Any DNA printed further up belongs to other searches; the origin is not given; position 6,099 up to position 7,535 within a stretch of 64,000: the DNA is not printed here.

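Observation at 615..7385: Operon coupling a PMT-type glycosyltransferase to His-kinase/c-di-GMP signalling and a membrane-anchored orphan TRAP-type binding protein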

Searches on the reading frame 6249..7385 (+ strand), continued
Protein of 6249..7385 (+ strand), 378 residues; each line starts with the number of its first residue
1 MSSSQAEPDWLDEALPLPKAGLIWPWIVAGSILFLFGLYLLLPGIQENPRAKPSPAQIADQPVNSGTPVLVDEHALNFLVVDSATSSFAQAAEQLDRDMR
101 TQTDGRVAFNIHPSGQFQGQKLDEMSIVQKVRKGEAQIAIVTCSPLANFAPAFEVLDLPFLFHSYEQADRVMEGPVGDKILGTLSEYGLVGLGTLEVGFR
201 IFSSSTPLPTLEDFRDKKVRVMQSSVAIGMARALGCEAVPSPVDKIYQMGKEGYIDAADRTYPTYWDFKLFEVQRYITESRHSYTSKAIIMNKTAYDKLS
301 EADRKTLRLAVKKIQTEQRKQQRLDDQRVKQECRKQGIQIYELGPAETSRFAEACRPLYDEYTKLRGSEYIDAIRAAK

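Call 27: predict_structure(alignment_id=A1)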
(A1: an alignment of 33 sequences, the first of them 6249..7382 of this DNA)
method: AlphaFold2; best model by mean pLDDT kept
length: 378 residues; sequences in the alignment: 33
mean_pLDDT: 89.2   pTM: 0.78
mean pLDDT of the five models: 89.2, 88.9, 88.7, 88.5, 88.5
residues with pLDDT >= 90: 297; 70-90: 30; 50-70: 27; < 50: 24
segments of 3 or more residues with pLDDT < 50: 1-7, 9-13, 57-67
pLDDT, mean of each block of 10 residues (from residue 1): 43 52 80 91 61 49 48 90 92 98 97 95 95 98 92 95 96 97 98 97 98 98 90 97 90 97 94 97 96 98 98 97 96 98 97 97 96 93
secondary structure, 60 per line:
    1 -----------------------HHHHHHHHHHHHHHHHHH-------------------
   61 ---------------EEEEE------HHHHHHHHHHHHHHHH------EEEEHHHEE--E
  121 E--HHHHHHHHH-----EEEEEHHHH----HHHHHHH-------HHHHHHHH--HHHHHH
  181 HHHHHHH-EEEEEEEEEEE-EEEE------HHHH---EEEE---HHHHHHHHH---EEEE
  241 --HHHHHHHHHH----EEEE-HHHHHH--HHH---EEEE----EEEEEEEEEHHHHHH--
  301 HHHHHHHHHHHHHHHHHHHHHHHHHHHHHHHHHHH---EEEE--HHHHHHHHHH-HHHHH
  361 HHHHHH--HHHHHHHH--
elements in order: H24-41 E76-80 H87-102 E109-112 H124-132 E138-142 H143-146 H151-157 H165-172 H175-187 E189-199 E201-204 H211-214 E218-221 H225-233 E237-240 H243-252 E257-260 H262-267 E276-279 E284-292 H293-298 H301-335 E339-342 H345-354 H356-366 H369-376

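Call 29: search_solved_structures(query=A1, max_evalue=0.00001, show_alignments=3)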
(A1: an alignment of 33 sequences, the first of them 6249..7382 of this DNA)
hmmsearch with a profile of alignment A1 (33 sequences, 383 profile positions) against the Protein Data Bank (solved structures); distinct sequences matched with E-value up to 0.00001: 97 (the best 60 are shown).
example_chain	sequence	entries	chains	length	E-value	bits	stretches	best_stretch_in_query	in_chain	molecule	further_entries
4p47_A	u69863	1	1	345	6.8e-63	215.8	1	65-377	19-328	TRAP dicarboxylate transporter, DctP subunit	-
7bbr_A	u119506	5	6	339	4e-58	200.2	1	75-381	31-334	Putative TRAP transporter solute receptor DctP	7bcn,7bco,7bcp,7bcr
4n8y_A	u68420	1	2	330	2.9e-57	197.3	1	78-381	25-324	Putative TRAP-type C4-dicarboxylate transport system, binding periplasmic protein (DctP su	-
4ovr_A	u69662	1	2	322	1.4e-54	188.5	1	77-379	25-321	TRAP dicarboxylate transporter, DctP subunit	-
4xeq_A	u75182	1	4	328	1.7e-51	178.4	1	73-362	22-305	TRAP dicarboxylate transporter, DctP subunit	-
4pdd_A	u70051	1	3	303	2.6e-51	177.7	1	77-380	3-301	TRAP dicarboxylate transporter, DctP subunit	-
4p9k_A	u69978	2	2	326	3.7e-51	177.2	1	70-379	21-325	TRAP dicarboxylate transporter, DctP subunit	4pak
4pdh_A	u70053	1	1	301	3.7e-49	170.6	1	76-379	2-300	TRAP dicarboxylate transporter, DctP subunit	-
4x8r_A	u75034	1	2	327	2.6e-48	167.8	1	94-379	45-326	TRAP dicarboxylate transporter, DctP subunit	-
4p1l_A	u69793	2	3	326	2.8e-48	167.7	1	92-379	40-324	TRAP dicarboxylate transporter, DctP subunit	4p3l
4ovs_A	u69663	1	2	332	3.1e-48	167.6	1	72-378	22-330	TRAP dicarboxylate transporter, DctP subunit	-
4o94_A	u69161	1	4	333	1.8e-47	165.1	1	71-380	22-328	TRAP dicarboxylate transporter DctP subunit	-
4mx6_A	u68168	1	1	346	2.7e-46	161.2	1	75-380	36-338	TRAP-type C4-dicarboxylate:H+ symport system substrate-binding component DctP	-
8t9t_A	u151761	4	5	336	3.7e-45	157.5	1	71-380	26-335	Isethionate-binding periplasmic protein DctP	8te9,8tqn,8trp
9dsy_A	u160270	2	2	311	2.3e-44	154.9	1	74-381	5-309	C4-dicarboxylate-binding periplasmic protein DctP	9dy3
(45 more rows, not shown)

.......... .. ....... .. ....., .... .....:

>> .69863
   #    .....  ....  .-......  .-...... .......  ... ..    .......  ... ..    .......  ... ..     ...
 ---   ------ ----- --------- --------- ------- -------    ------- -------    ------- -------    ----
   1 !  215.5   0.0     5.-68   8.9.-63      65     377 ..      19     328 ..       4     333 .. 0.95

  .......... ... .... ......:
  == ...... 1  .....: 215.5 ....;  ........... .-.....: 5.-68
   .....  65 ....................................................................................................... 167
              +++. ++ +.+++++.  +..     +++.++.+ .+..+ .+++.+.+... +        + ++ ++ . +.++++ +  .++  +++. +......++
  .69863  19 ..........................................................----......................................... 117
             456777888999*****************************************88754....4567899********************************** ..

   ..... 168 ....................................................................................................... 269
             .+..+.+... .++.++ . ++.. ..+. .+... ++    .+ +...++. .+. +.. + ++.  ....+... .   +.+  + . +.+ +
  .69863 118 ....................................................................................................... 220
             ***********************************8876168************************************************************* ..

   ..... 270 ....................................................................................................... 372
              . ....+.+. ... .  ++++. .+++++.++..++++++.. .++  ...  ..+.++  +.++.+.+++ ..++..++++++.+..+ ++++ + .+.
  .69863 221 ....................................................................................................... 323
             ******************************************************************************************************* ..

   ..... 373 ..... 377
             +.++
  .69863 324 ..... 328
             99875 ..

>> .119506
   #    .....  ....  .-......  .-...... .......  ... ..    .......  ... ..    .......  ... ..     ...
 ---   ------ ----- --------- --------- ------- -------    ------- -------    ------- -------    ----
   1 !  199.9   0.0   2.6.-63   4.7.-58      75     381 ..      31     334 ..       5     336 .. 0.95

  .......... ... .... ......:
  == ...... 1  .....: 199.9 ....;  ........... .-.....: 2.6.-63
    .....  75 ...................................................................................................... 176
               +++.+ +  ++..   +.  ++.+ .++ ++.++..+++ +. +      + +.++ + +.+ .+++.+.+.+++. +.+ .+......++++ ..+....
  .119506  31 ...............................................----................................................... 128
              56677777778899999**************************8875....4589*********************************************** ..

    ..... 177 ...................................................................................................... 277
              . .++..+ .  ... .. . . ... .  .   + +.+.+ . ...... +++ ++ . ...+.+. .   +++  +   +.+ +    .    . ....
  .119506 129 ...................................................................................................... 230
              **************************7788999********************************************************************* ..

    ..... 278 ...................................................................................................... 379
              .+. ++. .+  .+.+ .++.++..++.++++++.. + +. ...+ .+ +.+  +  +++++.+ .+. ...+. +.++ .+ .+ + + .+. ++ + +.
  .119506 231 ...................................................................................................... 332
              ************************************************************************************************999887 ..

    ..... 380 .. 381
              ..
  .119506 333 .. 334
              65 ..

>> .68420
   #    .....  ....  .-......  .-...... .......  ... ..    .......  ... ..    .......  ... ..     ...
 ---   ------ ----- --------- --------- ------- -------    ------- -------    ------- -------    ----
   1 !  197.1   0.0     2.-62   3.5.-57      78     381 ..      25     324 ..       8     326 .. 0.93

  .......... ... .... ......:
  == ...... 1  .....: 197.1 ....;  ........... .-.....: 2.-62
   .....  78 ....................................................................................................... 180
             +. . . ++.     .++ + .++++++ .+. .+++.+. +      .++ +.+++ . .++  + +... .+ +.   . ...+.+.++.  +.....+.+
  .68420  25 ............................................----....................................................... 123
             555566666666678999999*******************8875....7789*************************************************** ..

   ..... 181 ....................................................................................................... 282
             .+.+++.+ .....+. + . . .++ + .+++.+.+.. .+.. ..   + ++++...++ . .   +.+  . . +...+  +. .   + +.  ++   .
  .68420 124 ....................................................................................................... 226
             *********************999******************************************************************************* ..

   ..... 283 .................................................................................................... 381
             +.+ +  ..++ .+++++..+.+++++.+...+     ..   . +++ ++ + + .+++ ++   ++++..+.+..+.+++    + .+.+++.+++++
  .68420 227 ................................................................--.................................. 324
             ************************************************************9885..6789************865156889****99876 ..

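Call 30: fold_search(model_id=the predicted structure, library=pdb)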
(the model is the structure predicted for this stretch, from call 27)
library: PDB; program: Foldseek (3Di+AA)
matches with E <= 10: 1368; with E <= 0.001: 609
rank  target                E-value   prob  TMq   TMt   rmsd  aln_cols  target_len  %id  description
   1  4p47                  4.0e-31  1.00  0.75  0.88   1.9       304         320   30  CRYSTAL STRUCTURE OF A TRAP PERIPLASMIC SOLUTE BINDING PROTEIN FROM OCHROBACTRUM ANTHROPI (Oant_4429), TARGET EFI-510151 (released 2014-04-23)
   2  4ovr_B                1.6e-30  1.00  0.74  0.93   2.0       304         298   27  CRYSTAL STRUCTURE OF A TRAP PERIPLASMIC SOLUTE BINDING PROTEIN FROM XANTHOBACTER AUTOTROPHICUS PY2, TARGET EFI-510329, (released 2014-01-22)
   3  4ovr_A                1.3e-29  1.00  0.73  0.92   2.1       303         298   27  CRYSTAL STRUCTURE OF A TRAP PERIPLASMIC SOLUTE BINDING PROTEIN FROM XANTHOBACTER AUTOTROPHICUS PY2, TARGET EFI-510329, (released 2014-01-22)
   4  4pf8_A                6.1e-29  1.00  0.74  0.92   2.1       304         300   25  CRYSTAL STRUCTURE OF A TRAP PERIPLASMIC SOLUTE BINDING PROTEIN FROM SULFITOBACTER sp. NAS-14.1 (TARGET EFI-510299) WIT (released 2014-05-14)
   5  7bbr                  6.8e-29  1.00  0.73  0.88   2.3       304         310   27  Crystal structure of the sugar acid binding protein DctPAm from Advenella mimigardefordensis strain DPN7T (released 2021-03-24)
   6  4n8y_A                7.2e-29  1.00  0.74  0.92   2.0       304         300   26  Crystal structure of a trap periplasmic solute binding protein from bradyrhizobium sp. btai1 b (bbta_0128), target EFI (released 2013-11-20)
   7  8t9t                  7.7e-29  1.00  0.75  0.92   1.9       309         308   23  Apo Crystal Structure of a Substrate Binding Protein (IseP) from an Isethionate TRAP Transporter (released 2024-06-26)
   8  4pf8_B                8.6e-29  1.00  0.74  0.92   2.0       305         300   25  CRYSTAL STRUCTURE OF A TRAP PERIPLASMIC SOLUTE BINDING PROTEIN FROM SULFITOBACTER sp. NAS-14.1 (TARGET EFI-510299) WIT (released 2014-05-14)
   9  4pdh                  1.0e-28  1.00  0.73  0.91   2.6       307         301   26  CRYSTAL STRUCTURE OF A TRAP PERIPLASMIC SOLUTE BINDING PROTEIN FROM POLAROMONAS SP JS666 (Bpro_1871, TARGET EFI-510164)  (released 2014-05-14)
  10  4p3l                  1.1e-28  1.00  0.75  0.93   1.9       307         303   26  CRYSTAL STRUCTURE OF A TRAP PERIPLASMIC SOLUTE BINDING PROTEIN FROM CHROMOHALOBACTER SALEXIGENS DSM 3043 (Csal_2479), TA (released 2014-04-02)
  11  4p1l_B                1.2e-28  1.00  0.75  0.94   1.8       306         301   26  Crystal structure of a trap periplasmic solute binding protein from chromohalobacter salexigens dsm 3043 (csal_2479),  (released 2014-03-19)
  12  9dsy                  1.2e-28  1.00  0.73  0.90   2.3       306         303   24  Crystal Structure of C4-Dicarboxylate-Binding Periplasmic Protein (PA5167) of Tripartite ATP-independent Periplasmic Tra (released 2024-10-09)
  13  4pdd_A                1.3e-28  1.00  0.74  0.91   2.3       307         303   28  CRYSTAL STRUCTURE OF A TRAP PERIPLASMIC SOLUTE BINDING PROTEIN FROM POLAROMONAS SP JS666 (Bpro_0088, TARGET EFI-510167 (released 2014-05-14)
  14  4ln5                  1.4e-28  1.00  0.74  0.91   2.3       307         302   26  Crystal structure of a trap periplasmic solute binding protein from burkholderia ambifaria (Bamb_6123), TARGET EFI-51005 (released 2013-08-14)
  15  4p1l_A                1.6e-28  1.00  0.75  0.93   1.8       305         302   26  Crystal structure of a trap periplasmic solute binding protein from chromohalobacter salexigens dsm 3043 (csal_2479),  (released 2014-03-19)
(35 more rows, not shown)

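Call 48: find_encoding_contigs(protein=P0067, flank=8000, max_places=1)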
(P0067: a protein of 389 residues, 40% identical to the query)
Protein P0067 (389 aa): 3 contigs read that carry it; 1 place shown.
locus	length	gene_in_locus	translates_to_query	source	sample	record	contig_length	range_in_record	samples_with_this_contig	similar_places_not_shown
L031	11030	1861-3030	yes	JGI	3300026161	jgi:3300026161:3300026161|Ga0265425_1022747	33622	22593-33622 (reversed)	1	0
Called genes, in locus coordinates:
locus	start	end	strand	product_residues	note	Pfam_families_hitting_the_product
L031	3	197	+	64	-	?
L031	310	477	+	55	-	-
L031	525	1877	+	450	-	PF01590:GAF, PF13185:GAF_2, PF13492:GAF_3, PF00990:GGDEF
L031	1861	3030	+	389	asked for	PF03480:DctP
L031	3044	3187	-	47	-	-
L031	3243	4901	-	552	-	-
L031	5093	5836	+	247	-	PF12811:BaxI_1, PF01027:Bax1-I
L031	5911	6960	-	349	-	PF00989:PAS, PF13596:PAS_10 (faint), PF08448:PAS_4, PF00512:HisKA, PF02518:HATPase_c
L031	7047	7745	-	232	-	PF00072:Response_reg, PF00486:Trans_reg_C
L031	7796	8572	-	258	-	PF02578:Cu-oxidase_4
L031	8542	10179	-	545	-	PF19864:Radical_SAM_N2, PF04055:Radical_SAM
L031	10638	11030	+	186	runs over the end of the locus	PF00466:Ribosomal_L10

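Call 49: find_encoding_contigs(protein=P0028, flank=8000, max_places=1)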
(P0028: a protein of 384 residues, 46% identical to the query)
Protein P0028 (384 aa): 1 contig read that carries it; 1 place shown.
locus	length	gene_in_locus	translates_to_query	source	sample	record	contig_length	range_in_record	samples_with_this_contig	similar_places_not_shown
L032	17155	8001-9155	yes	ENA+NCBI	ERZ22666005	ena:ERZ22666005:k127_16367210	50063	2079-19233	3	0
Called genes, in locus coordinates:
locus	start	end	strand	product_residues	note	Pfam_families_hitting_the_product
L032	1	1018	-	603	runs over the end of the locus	PF03483:B3_4 (weak), PF03484:B5, PF17759:tRNA_synthFbeta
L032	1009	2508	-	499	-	PF01409:tRNA-synt_2d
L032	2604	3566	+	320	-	PF02931:Neur_chan_LBD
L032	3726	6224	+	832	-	PF00672:HAMP, PF00512:HisKA, PF02518:HATPase_c, PF00072:Response_reg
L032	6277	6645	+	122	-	PF23198:PDE8A_N, PF00072:Response_reg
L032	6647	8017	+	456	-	PF13185:GAF_2, PF01590:GAF, PF13492:GAF_3, PF00990:GGDEF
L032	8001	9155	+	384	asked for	PF03480:DctP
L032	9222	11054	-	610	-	PF02903:Alpha-amylase_N (faint), PF00128:Alpha-amylase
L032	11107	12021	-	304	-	PF01435:Peptidase_M48 (faint)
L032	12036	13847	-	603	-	-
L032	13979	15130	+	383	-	PF20510:HgmA_N (weak)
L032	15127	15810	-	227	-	PF00069:Pkinase, PF07714:PK_Tyr_Ser-Thr, PF01636:APH (faint)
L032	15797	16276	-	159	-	PF01467:CTP_transf_like (weak)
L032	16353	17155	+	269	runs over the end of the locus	PF07238:PilZ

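Call 50: find_encoding_contigs(protein=P0029, flank=8000, max_places=1)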
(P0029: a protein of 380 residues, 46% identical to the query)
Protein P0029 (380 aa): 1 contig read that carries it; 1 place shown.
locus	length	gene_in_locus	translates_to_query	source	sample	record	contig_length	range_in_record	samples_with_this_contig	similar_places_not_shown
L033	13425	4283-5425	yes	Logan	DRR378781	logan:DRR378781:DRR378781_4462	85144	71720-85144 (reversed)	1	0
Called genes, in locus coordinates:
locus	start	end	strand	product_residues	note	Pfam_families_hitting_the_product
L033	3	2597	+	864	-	?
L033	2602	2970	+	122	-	PF23198:PDE8A_N (weak), PF00072:Response_reg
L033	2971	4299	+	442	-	PF01590:GAF, PF13185:GAF_2, PF13492:GAF_3, PF00990:GGDEF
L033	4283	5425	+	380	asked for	PF03480:DctP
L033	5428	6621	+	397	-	PF13606:Ank_3 (faint), PF13857:Ank_5 (faint), PF12796:Ank_2, PF00023:Ank (weak), PF13637:Ank_4 (weak), PF00023:Ank (weak)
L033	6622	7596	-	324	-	PF00512:HisKA, PF02518:HATPase_c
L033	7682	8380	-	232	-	PF00072:Response_reg, PF00486:Trans_reg_C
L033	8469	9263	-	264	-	PF02578:Cu-oxidase_4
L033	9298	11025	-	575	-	PF19864:Radical_SAM_N2, PF02310:B12-binding (faint), PF04055:Radical_SAM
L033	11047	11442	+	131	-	PF01124:MAPEG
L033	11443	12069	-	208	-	-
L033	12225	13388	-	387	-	-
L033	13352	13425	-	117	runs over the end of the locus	-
